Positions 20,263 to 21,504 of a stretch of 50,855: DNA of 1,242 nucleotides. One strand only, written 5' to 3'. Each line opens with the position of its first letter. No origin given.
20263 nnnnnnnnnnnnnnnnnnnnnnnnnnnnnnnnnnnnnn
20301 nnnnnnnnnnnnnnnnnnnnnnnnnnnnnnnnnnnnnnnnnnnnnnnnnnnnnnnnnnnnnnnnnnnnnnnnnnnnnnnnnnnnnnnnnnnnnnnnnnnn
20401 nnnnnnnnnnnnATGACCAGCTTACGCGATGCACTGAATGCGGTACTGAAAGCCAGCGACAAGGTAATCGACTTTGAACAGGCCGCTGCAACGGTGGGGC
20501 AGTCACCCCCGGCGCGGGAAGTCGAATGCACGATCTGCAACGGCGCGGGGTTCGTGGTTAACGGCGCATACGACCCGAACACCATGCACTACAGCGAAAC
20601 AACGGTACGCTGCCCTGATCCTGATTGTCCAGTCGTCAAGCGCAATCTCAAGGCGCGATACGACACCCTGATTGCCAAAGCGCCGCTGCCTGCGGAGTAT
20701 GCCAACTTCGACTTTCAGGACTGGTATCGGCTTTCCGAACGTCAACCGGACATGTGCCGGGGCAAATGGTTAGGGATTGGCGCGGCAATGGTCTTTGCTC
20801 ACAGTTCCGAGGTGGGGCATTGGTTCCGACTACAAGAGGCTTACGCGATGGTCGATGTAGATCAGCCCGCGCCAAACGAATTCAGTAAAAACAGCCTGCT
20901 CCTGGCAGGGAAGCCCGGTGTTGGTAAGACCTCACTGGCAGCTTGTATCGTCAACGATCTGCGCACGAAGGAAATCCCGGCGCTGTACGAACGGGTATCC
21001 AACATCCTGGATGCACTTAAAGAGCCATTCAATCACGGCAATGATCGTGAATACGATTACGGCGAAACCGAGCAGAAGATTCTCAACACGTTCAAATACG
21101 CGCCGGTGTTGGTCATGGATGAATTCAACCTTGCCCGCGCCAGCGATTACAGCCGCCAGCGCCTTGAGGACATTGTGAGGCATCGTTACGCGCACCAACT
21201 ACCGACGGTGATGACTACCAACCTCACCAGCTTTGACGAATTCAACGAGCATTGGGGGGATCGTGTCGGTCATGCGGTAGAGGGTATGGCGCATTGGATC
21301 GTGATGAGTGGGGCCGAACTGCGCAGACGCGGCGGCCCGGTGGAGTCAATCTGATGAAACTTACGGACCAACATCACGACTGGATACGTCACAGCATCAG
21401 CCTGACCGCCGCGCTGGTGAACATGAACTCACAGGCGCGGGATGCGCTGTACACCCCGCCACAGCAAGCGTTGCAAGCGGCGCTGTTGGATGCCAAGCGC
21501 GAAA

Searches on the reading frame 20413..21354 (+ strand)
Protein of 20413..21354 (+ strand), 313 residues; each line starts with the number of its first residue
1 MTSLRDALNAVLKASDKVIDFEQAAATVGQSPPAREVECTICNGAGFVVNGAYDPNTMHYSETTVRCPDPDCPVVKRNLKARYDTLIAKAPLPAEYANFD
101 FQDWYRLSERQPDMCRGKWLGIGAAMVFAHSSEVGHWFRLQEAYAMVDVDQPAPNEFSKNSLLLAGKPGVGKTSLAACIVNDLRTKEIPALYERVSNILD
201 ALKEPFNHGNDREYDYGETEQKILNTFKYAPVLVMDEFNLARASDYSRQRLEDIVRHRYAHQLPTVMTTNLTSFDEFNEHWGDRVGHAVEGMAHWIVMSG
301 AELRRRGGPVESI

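Call 104: search_protein_families(library=pfam, proteins=[window:20413-21354:+], max_evalue=0.001)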
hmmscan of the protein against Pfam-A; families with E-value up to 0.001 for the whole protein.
window:20413-21354:+ (313 aa): 6 families
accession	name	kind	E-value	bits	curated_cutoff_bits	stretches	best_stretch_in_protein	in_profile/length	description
PF01695.23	IstB_IS21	-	3.9e-09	36.8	24.1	1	159-285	92-207/238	IstB-like ATP binding protein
PF00004.35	AAA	-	8.4e-07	29.9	21.2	1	162-268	1-93/131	ATPase family associated with various cellular activities (AAA)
PF13191.12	AAA_16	-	9.4e-05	23.4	32.6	1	157-201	22-72/167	AAA ATPase domain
PF20720.3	nSTAND3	-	0.00012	22.2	27.2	1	159-190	17-47/155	Novel STAND NTPase 3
PF13401.12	AAA_22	-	0.00059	20.6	27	0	158-255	4-105/130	AAA domain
PF24883.2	NPHP3_N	-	0.00074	20.2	24.8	0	158-190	21-53/164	Nephrocystin 3, N-terminal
